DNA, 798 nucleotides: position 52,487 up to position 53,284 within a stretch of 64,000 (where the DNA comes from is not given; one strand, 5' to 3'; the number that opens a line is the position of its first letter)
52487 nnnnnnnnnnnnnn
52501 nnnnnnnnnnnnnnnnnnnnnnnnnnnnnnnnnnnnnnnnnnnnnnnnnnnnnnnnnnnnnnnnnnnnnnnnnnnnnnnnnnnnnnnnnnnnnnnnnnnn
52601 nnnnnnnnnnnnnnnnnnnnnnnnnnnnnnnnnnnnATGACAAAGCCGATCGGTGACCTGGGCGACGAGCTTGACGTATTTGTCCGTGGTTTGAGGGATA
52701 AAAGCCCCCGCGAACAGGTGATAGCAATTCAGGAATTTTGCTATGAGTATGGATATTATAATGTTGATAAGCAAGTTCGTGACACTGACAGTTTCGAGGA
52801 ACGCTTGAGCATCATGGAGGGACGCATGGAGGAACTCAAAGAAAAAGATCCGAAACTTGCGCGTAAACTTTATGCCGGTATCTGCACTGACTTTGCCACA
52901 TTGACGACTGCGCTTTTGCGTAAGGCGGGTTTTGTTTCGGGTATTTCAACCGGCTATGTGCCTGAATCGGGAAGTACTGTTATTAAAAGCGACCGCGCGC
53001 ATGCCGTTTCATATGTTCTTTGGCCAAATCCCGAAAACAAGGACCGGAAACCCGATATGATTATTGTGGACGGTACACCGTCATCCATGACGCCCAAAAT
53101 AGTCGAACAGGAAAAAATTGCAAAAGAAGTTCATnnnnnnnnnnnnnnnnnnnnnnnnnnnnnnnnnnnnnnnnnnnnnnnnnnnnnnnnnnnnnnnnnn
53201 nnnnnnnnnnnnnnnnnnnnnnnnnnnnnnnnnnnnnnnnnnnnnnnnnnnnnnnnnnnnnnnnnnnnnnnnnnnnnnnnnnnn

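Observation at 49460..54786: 1391-aa protein with a C-terminal transglutaminase-like Cys-His-Asp core followed by an HExxH protein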

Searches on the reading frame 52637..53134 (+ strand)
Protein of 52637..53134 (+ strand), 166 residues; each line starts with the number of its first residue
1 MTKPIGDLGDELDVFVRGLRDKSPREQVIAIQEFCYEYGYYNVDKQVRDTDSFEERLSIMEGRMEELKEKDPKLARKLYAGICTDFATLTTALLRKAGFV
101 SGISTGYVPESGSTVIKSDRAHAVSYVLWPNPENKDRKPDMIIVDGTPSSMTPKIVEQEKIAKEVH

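Call 53: search_solved_structures(query=A4, max_evalue=10, show_alignments=4)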
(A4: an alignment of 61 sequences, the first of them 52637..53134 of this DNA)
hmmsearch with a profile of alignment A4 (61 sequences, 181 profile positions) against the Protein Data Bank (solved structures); distinct sequences matched with E-value up to 10: 11.
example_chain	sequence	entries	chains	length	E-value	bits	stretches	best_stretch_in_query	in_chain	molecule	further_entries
3isr_A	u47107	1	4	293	0.0047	19.5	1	88-117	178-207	Transglutaminase-like enzymes, putative cysteine protease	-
3fnr_A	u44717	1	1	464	0.084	15.4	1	3-60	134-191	Arginyl-tRNA synthetase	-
4lhs_A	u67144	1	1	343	0.42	13.1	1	9-66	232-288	Uncharacterized protein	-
3lag_A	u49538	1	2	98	0.76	12.3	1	121-152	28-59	uncharacterized protein RPA4178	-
6nu2_g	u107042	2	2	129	0.92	12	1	4-46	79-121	39S ribosomal protein L49, mitochondrial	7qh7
6g49_A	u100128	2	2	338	1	11.9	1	88-150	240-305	Protein-glutamine gamma-glutamyltransferase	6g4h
6hpn_A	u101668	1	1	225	1.1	11.8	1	17-84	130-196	Antigen, P35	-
4ce4_l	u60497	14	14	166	1.1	11.8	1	4-46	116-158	MRPL49 | MITORIBOSOMAL PROTEIN ML49, MRPL49 | 39S ribosomal protein L49, mitochondrial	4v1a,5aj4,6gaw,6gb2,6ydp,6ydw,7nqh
3j7y_g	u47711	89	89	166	1.4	11.4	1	4-46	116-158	mL49 | 39S ribosomal protein L49, mitochondrial | Large ribosomal subunit protein mL49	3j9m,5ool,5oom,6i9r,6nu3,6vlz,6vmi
9hcg_g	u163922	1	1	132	1.8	11.1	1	4-46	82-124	Large ribosomal subunit protein mL49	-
2zqm_A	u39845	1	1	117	2.6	10.5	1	21-84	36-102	Prefoldin beta subunit 1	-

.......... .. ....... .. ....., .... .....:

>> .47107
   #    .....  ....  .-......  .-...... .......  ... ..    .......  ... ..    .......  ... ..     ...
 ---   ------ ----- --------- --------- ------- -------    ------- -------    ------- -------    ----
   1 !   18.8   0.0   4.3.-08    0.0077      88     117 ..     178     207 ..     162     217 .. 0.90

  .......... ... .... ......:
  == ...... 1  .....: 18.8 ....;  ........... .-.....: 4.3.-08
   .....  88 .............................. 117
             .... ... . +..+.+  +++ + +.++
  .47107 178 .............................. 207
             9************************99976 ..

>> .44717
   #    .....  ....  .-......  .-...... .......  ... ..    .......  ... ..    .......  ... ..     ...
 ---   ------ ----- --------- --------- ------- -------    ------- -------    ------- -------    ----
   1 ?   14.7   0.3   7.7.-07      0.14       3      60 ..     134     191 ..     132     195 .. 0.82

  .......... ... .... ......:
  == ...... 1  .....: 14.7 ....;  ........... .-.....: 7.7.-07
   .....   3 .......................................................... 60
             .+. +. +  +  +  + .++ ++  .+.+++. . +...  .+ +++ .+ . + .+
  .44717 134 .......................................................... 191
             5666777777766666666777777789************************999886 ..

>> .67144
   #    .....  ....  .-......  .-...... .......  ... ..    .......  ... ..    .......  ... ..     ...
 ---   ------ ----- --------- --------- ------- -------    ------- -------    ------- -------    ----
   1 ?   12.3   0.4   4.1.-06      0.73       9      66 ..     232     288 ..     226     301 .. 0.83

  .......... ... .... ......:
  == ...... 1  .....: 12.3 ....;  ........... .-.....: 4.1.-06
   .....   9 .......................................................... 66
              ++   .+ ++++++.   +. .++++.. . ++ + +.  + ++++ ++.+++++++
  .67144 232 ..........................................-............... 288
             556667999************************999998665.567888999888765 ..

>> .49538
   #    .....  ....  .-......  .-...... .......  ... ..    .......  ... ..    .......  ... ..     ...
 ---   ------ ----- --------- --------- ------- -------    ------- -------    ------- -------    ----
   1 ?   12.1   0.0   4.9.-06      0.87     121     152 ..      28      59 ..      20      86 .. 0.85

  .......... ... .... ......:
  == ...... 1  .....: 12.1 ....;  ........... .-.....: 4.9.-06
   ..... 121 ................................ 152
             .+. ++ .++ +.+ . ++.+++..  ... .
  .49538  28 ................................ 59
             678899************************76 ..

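Call 54: search_protein_families(library=pfam, alignment_id=A4, max_evalue=0.01)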
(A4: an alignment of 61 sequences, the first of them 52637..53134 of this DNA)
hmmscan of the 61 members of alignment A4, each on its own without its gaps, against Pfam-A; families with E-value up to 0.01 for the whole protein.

A. member 1, window:52637-53134:+ (166 aa): 2 families
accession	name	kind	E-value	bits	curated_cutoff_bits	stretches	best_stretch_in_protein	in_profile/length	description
PF01841.26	Transglut_core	-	1.3e-06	29.1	23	1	71-127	51-96/108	Transglutaminase-like superfamily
PF04473.18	DUF553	-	9.8e-06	25.5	20.5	1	19-99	10-80/140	Transglutaminase-like domain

B. families by the number of members that match (of 61 scanned): 5 families
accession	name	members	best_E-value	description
PF01841.26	Transglut_core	60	3.2e-11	Transglutaminase-like superfamily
PF04473.18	DUF553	54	2.2e-09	Transglutaminase-like domain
PF00797.23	Acetyltransf_2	3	4.5e-05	N-acetyltransferase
PF16454.10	PI3K_P85_iSH2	1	0.008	Phosphatidylinositol 3-kinase regulatory subunit P85 inter-SH2 domain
PF24693.1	DUF7660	1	0.008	Family of unknown function (DUF7660)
